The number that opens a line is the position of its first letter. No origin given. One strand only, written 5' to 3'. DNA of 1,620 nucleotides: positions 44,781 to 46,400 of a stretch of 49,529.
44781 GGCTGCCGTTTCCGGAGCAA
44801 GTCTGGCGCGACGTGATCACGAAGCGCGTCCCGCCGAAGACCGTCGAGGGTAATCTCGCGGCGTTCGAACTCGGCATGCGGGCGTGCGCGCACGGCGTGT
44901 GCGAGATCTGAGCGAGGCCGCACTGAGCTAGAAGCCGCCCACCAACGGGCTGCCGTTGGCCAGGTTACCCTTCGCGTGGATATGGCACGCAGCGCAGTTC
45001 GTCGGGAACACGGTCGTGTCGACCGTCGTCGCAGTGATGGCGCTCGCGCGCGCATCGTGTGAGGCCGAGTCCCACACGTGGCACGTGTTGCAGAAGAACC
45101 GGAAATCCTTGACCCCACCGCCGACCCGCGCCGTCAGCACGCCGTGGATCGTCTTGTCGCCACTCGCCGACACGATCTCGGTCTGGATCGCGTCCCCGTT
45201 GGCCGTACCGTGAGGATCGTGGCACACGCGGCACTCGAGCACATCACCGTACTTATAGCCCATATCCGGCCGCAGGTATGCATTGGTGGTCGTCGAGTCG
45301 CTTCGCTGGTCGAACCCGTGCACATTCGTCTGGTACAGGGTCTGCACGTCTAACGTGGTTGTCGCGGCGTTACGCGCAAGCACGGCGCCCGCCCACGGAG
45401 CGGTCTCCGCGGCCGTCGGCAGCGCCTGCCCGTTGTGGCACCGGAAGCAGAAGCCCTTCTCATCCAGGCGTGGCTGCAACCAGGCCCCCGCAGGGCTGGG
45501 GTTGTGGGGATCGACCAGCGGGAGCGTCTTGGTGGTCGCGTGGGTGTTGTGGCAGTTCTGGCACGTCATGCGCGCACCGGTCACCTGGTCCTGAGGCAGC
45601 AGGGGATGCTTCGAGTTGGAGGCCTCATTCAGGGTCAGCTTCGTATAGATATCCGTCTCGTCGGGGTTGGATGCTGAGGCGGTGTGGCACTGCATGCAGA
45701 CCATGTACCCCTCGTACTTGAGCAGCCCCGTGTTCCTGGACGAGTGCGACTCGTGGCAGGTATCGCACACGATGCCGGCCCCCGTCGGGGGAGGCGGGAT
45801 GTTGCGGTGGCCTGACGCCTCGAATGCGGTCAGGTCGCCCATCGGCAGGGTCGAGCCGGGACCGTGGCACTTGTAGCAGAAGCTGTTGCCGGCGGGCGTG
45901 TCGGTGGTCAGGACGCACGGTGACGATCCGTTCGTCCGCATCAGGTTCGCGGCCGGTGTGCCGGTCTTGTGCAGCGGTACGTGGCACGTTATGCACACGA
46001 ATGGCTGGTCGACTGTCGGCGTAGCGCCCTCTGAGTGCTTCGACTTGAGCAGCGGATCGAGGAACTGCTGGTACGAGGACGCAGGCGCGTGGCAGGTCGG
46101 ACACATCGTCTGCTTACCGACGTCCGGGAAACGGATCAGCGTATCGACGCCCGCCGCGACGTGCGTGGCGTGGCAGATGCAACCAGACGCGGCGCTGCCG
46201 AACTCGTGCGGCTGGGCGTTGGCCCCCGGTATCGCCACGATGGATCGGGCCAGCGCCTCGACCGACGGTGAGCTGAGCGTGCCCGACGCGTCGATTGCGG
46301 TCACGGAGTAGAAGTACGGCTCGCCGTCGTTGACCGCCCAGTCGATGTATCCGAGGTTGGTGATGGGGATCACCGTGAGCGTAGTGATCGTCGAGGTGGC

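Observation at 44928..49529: Giant beta-propeller / FN3 / multiheme cytochrome fusion protein at the window edge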

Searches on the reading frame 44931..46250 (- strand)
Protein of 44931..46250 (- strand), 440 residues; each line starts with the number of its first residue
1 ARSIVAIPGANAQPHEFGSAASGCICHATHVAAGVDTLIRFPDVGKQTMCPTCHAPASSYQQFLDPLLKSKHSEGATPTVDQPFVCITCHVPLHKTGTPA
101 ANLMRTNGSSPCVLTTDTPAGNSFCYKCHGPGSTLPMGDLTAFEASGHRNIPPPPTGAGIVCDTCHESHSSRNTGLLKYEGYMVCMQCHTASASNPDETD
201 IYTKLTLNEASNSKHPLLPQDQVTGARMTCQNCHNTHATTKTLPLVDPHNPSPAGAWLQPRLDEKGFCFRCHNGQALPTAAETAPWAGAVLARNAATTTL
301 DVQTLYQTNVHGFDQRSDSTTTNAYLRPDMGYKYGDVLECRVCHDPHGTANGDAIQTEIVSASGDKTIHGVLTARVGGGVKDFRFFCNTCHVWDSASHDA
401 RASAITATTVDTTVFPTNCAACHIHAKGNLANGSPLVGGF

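Call 20: search_solved_structures(query=window:44931-46250:-, max_evalue=1, show_alignments=2)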
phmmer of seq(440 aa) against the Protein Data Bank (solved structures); distinct sequences matched with E-value up to 1: 1.
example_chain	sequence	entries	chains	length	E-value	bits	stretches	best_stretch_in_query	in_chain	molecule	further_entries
6r2q_A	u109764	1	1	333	0.001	21.1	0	161-235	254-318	Cystathionine beta-synthase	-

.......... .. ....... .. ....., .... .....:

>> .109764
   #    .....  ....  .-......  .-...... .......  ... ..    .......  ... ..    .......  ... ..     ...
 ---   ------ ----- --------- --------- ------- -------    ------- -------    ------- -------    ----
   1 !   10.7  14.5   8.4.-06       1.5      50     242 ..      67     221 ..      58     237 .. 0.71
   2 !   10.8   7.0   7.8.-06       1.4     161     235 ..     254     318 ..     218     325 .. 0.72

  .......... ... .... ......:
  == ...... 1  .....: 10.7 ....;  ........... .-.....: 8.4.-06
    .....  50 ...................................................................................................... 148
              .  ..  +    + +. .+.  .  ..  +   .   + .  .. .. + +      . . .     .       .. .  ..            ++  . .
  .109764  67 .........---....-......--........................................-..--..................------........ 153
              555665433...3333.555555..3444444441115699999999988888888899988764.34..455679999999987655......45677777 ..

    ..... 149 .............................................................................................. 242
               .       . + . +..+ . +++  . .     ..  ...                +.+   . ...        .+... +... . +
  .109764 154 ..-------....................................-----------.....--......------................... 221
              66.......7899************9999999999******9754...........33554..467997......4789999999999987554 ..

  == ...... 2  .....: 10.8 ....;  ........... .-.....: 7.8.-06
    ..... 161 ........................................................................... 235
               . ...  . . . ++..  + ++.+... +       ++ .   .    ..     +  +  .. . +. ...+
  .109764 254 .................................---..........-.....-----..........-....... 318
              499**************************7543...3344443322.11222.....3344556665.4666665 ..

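Call 44: find_homologous_proteins(query=window:44931-46250:-, max_evalue=0.00001)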
Query window:44931-46250:- (440 aa): 32 proteins with E <= 0.00001 among 8000 candidates.
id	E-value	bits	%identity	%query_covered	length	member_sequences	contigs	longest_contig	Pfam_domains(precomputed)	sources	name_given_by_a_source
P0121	6.5e-192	656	72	89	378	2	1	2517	PF09699.16,PF14537.12,PF14522.12,PF22113.2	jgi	jgi:predicted CXXCH cytochrome family protein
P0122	1.8e-188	645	66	98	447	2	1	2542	PF09699.16,PF14537.12,PF14522.12,PF22113.2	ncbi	ncbi:MAG: cytochrome c3 family protein, partial [Actinomycetes bacterium]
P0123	9.5e-184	629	63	100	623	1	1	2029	PF09699.16,PF14537.12,PF14522.12,PF22113.2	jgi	jgi:predicted CXXCH cytochrome family protein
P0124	2.2e-181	622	65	89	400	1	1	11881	PF09699.16,PF14537.12,PF03264.20,PF14522.12,PF22113.2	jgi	jgi:predicted CXXCH cytochrome family protein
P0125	4.7e-181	621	62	97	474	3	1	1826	PF09699.16,PF14537.12,PF14522.12,PF22113.2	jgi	jgi:predicted CXXCH cytochrome family protein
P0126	1.3e-177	609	62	95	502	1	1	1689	PF09699.16,PF14537.12,PF14522.12,PF22113.2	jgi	jgi:predicted CXXCH cytochrome family protein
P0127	4.4e-167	575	59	96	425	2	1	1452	PF09699.16,PF14537.12,PF14522.12,PF22113.2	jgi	jgi:predicted CXXCH cytochrome family protein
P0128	2.5e-163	562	68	81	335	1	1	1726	PF09699.16,PF14537.12,PF14522.12,PF22113.2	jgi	jgi:predicted CXXCH cytochrome family protein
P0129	1.3e-162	560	60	93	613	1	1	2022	PF09699.16,PF14537.12,PF14522.12,PF22113.2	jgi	jgi:predicted CXXCH cytochrome family protein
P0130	1.6e-160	553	59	92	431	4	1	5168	PF09699.16,PF14537.12,PF14522.12,PF22113.2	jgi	jgi:predicted CXXCH cytochrome family protein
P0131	2.1e-158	546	55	97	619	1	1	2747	PF09699.16,PF14537.12,PF00041.28,PF14522.12,PF22113.2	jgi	jgi:predicted CXXCH cytochrome family protein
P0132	3.4e-148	512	65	77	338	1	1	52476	PF09699.16,PF14537.12,PF14522.12,PF22113.2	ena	-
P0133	8.0e-140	485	64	74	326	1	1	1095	PF09699.16,PF14537.12,PF14522.12,PF22113.2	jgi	jgi:predicted CXXCH cytochrome family protein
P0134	1.7e-139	484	52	96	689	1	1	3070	PF09699.16,PF14537.12,PF14522.12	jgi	-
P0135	2.7e-133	463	68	66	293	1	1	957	PF09699.16,PF14537.12,PF14522.12,PF22113.2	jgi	jgi:predicted CXXCH cytochrome family protein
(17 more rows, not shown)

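Call 54: predict_structure(alignment_id=A2)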
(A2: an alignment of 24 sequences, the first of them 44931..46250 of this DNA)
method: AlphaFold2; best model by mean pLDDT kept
length: 440 residues; sequences in the alignment: 24
mean_pLDDT: 49.1   pTM: 0.36
mean pLDDT of the five models: 49.1, 42.5, 42.0, 39.4, 39.3
residues with pLDDT >= 90: 0; 70-90: 33; 50-70: 161; < 50: 246
segments of 3 or more residues with pLDDT < 50: 1-63, 72-89, 91-116, 190-200, 206-228, 248-263, 273-302, 305-324, 347-350, 375-381, 424-440
pLDDT, mean of each block of 10 residues (from residue 1): 28 34 34 28 32 39 52 44 47 38 40 46 70 70 60 60 63 58 51 44 49 44 45 51 50 45 52 43 33 37 47 38 58 60 56 64 74 48 63 68 65 57 42 30
secondary structure, 60 per line:
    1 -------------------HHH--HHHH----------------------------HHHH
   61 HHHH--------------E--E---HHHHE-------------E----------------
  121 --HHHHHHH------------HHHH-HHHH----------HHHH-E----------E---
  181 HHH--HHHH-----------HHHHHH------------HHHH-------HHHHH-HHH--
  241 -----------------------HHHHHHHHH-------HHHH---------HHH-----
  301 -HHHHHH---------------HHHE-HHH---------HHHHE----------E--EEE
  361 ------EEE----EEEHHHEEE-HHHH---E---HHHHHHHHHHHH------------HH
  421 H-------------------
elements in order: H25-28 H57-64 H86-89 H123-129 H142-145 H147-150 H161-164 H186-189 H201-206 H219-222 H230-234 H264-272 H280-283 H302-307 H340-343 E358-360 E367-369 E374-376 E380-382 H384-387 H395-406

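Call 55: search_solved_structures(query=A2, max_evalue=1, show_alignments=2)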
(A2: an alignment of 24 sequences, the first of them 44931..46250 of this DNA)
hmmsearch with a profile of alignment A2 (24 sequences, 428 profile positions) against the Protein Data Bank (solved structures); distinct sequences matched with E-value up to 1: 9.
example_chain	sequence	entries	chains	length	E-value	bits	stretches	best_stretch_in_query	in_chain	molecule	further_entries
6r2q_A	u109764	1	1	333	6.3e-16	61.7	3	46-196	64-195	Cystathionine beta-synthase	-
2ozy_A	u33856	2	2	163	2.8e-06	29.9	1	37-196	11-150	Cytochrome c-type protein nrfB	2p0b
6ef8_A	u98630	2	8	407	0.00019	23.9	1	224-351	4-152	C-type cytochrome OmcS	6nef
2j7a_C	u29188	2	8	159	0.002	20.5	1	371-417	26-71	CYTOCHROME C QUINOL DEHYDROGENASE NRFH | NAPC/NIRT CYTOCHROME C FAMILY PROTEIN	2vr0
7tfs_A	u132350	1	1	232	0.0058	19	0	157-189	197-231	Cytochrome c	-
9yuq_N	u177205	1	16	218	0.043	16.1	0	20-54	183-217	Putative multiheme cytochrome c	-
8wdu_C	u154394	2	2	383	0.1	14.8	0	44-91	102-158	Photosynthetic reaction center cytochrome c subunit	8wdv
1jni_A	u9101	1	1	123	0.45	12.7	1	43-273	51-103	DIHEME CYTOCHROME C NAPB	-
3ml1_B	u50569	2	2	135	0.52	12.5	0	47-97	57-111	Diheme cytochrome c napB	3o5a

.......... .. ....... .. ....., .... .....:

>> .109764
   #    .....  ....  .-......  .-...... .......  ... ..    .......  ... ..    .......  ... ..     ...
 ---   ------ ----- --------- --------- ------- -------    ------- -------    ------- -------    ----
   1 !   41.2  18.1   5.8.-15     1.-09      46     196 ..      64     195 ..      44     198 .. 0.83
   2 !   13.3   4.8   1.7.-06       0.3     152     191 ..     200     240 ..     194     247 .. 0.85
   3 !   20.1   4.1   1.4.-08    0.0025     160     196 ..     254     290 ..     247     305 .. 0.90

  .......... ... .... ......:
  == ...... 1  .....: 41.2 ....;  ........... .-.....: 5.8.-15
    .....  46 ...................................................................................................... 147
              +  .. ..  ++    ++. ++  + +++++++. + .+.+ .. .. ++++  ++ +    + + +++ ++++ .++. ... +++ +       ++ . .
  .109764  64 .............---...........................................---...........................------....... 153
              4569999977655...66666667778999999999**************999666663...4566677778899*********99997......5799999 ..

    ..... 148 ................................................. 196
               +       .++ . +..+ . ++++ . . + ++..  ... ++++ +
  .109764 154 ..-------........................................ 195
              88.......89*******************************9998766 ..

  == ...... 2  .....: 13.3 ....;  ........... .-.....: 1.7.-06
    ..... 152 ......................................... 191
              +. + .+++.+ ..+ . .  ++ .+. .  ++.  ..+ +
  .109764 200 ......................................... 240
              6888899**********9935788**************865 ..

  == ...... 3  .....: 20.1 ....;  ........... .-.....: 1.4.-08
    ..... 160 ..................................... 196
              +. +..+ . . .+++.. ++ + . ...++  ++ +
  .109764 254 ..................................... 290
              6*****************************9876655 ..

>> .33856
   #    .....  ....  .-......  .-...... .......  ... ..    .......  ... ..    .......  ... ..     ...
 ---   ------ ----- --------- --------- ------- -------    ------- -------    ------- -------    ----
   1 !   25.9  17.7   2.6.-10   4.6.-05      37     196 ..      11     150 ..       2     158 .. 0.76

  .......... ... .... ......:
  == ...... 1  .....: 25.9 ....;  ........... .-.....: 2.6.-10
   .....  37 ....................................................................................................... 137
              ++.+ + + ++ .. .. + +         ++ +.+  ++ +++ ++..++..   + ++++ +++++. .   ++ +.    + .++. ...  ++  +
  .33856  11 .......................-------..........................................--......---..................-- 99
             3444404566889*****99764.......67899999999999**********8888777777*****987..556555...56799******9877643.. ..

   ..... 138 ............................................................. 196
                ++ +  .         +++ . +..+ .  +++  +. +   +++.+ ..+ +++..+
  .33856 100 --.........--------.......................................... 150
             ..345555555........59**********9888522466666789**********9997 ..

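Call 56: search_protein_representatives(alignment_id=A2)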
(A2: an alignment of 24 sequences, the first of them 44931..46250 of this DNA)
Query: 24 sequences, 428 profile positions. Proteins with E-value up to 0.001 (for the whole library): 3952; up to 1e-10: 1191; up to 1e-30: 186. The best 150 are listed.
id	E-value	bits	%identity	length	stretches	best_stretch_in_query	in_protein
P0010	1.2e-183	627.5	-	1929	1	8-421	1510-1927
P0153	5.7e-180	615.4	-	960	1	3-424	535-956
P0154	3.1e-161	553.7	-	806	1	11-424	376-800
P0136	1.7e-157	541.3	-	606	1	7-423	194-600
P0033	4.0e-154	530.2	-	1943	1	6-425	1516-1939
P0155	4.7e-152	523.4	-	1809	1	5-427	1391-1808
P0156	8.9e-151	519.2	-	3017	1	4-423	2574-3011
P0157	1.0e-149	515.7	-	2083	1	2-425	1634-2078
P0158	1.6e-149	515.1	-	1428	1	12-425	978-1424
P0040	1.9e-147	508.2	-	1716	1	2-426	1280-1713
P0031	1.7e-146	505.1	-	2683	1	2-424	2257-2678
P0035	1.1e-143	495.8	-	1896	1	2-424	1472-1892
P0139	7.6e-140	483.2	-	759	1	9-355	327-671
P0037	6.8e-138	476.8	-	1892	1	6-421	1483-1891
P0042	2.4e-137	474.9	-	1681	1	3-421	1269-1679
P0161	7.4e-130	450.3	-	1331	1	12-422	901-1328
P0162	9.6e-126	436.7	-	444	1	2-421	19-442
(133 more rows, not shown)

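Call 74: search_protein_families(library=pfam, proteins=[P0153, P0154, P0155, P0156, P0158, P0161, P0162], max_evalue=0.001)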
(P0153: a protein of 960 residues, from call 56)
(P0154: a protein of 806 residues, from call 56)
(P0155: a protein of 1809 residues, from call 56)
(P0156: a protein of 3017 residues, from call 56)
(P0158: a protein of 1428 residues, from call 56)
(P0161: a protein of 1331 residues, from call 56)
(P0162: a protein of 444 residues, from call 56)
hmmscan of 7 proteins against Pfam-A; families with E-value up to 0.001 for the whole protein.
P0153 (960 aa): 5 families
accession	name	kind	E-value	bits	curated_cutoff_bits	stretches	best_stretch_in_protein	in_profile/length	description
PF00041.27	fn3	-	2.1e-17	63.5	25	1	251-327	5-82/84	Fibronectin type III domain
PF09699.15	Paired_CXXCH_1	-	1.3e-16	60.4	20.6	1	692-722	8-38/41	Doubled CXXCH motif (Paired_CXXCH_1)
PF22113.1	Mtrc-MtrF_II-IV_dom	-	5.6e-13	49.2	30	2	692-805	8-129/176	Outer membrane cytochrome MtrC/MtrF-like, domains II/IV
PF14522.11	Cytochrome_C7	-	1.9e-11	44.1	24.8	0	868-949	13-67/67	Cytochrome c7 and related cytochrome c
PF14537.11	Cytochrom_c3_2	-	7e-11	42.9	25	1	615-721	7-79/79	Cytochrome c3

P0154 (806 aa): 4 families
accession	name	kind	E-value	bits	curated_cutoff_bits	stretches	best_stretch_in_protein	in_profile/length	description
PF09699.15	Paired_CXXCH_1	-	1.2e-17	63.7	20.6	1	526-559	6-38/41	Doubled CXXCH motif (Paired_CXXCH_1)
PF14522.11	Cytochrome_C7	-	2e-15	56.8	24.8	1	703-793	12-67/67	Cytochrome c7 and related cytochrome c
PF14537.11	Cytochrom_c3_2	-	2e-10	41.4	25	0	526-639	5-78/79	Cytochrome c3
PF00041.27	fn3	-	6.5e-06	26.7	25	0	283-364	3-79/84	Fibronectin type III domain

P0155 (1809 aa): 8 families
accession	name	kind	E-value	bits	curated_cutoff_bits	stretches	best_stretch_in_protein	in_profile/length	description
PF18657.6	YDG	-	2.5e-30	105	25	3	930-1004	4-83/85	YDG domain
PF21722.4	Gly_rich_2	-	5.5e-28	99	24.3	2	54-295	3-225/226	Glycine-rich domain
PF09699.15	Paired_CXXCH_1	-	2.7e-18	65.8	20.6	2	1545-1576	8-39/41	Doubled CXXCH motif (Paired_CXXCH_1)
PF00041.27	fn3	-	1.1e-14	54.8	25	1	1126-1197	10-82/84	Fibronectin type III domain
PF14522.11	Cytochrome_C7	-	1.8e-08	34.5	24.8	0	1712-1798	12-67/67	Cytochrome c7 and related cytochrome c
PF14537.11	Cytochrom_c3_2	-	4.9e-08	33.8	25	0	1509-1573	28-78/79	Cytochrome c3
PF22113.1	Mtrc-MtrF_II-IV_dom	-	1e-05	25.6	30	0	1428-1479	116-167/176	Outer membrane cytochrome MtrC/MtrF-like, domains II/IV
PF18998.6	Flg_new_2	-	3.7e-05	24.1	23.6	1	692-769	1-68/73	Divergent InlB B-repeat domain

P0156 (3017 aa): 8 families
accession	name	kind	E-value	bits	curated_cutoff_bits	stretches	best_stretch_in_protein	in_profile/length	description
PF00041.27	fn3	-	1.2e-62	208.6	25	6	1010-1095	2-80/84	Fibronectin type III domain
PF14870.12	PSII_BNR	-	2.9e-45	155.3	27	6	28-152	25-145/303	Photosynthesis system II assembly factor YCF48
PF09699.15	Paired_CXXCH_1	-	2.8e-15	56.1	20.6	1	2742-2773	8-39/41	Doubled CXXCH motif (Paired_CXXCH_1)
PF15902.12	Sortilin-Vps10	-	1.1e-14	54.5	33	0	781-881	3-106/446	Sortilin, neurotensin receptor 3,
PF14522.11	Cytochrome_C7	-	2.4e-11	43.7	24.8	0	2661-2748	12-67/67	Cytochrome c7 and related cytochrome c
PF14537.11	Cytochrom_c3_2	-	1e-10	42.3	25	0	2739-2850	5-78/79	Cytochrome c3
PF25059.1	FN3_DSCAM-DSCAML_C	-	1.7e-09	38.3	39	0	2332-2364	42-74/89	DSCAM/DSCAML C-terminal Fn3-like domain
PF19077.6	Big_13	-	0.00013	22.8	27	0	1872-1917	60-102/102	Bacterial Ig-like domain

P0158 (1428 aa): 10 families
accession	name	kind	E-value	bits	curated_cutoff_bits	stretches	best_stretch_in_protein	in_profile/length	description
PF00041.27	fn3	-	1.6e-44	150.5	25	4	133-211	1-78/84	Fibronectin type III domain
PF09699.15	Paired_CXXCH_1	-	1.3e-23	82.9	20.6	2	1139-1170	8-39/41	Doubled CXXCH motif (Paired_CXXCH_1)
PF22113.1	Mtrc-MtrF_II-IV_dom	-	4.7e-17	62.5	30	2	1137-1264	6-130/176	Outer membrane cytochrome MtrC/MtrF-like, domains II/IV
PF14522.11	Cytochrome_C7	-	7.9e-15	54.9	24.8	0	1326-1416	13-67/67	Cytochrome c7 and related cytochrome c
PF14537.11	Cytochrom_c3_2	-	3e-12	47.3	25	0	1100-1168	26-79/79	Cytochrome c3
PF25059.1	FN3_DSCAM-DSCAML_C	-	9.9e-12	45.5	39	0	728-768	42-82/89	DSCAM/DSCAML C-terminal Fn3-like domain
PF16656.11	Pur_ac_phosph_N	-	5.4e-08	33.7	30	0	136-202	25-82/93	Purple acid Phosphatase, N-terminal domain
PF19743.5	ASTN1_2_fn3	-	6.6e-07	30.1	24.3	0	179-212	85-118/123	ASTN1/2 Fn3 domain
PF19077.6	Big_13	-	0.00026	21.9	27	0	271-312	64-102/102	Bacterial Ig-like domain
PF25788.1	Ig_Rha78A_N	-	0.00032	21.4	27.4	0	826-862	61-98/105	Rha78A-like, N-terminal immunoglobulin domain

P0161 (1331 aa): 8 families
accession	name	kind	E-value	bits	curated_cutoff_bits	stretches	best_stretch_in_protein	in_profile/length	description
PF14870.12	PSII_BNR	-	5.2e-41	141.3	27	7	192-327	9-143/303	Photosynthesis system II assembly factor YCF48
PF09699.15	Paired_CXXCH_1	-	1.1e-24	86.3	20.6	2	1055-1085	8-38/41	Doubled CXXCH motif (Paired_CXXCH_1)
PF15902.12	Sortilin-Vps10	-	1.1e-19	71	33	1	524-628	3-114/446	Sortilin, neurotensin receptor 3,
PF14522.11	Cytochrome_C7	-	2.5e-16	59.7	24.8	1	1233-1323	13-67/67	Cytochrome c7 and related cytochrome c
PF14537.11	Cytochrom_c3_2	-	1.4e-10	41.9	25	0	986-1084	7-79/79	Cytochrome c3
PF00041.27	fn3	-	2.1e-07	31.5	25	0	804-885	2-78/84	Fibronectin type III domain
PF13088.12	BNR_2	-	0.00013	21.9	31.4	0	397-553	85-220/277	BNR repeat-like domain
PF02085.21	Cytochrom_CIII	-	0.00027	21.7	22.9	0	986-1083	31-101/101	Class III cytochrome C family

P0162 (444 aa): 5 families
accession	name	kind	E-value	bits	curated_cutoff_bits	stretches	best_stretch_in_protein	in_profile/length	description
PF09699.15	Paired_CXXCH_1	-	1.7e-25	88.8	20.6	2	187-217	8-38/41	Doubled CXXCH motif (Paired_CXXCH_1)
PF14522.11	Cytochrome_C7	-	5.8e-15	55.3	24.8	0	355-437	13-66/67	Cytochrome c7 and related cytochrome c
PF14537.11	Cytochrom_c3_2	-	1.1e-12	48.7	25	0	40-153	8-78/79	Cytochrome c3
PF22113.1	Mtrc-MtrF_II-IV_dom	-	4.1e-08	33.4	30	1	33-132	76-173/176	Outer membrane cytochrome MtrC/MtrF-like, domains II/IV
PF22678.1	Cytochrom_c_NrfB-like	-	0.00042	21.2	27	0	149-216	1-66/89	Cytochrome c-type protein NrfB-like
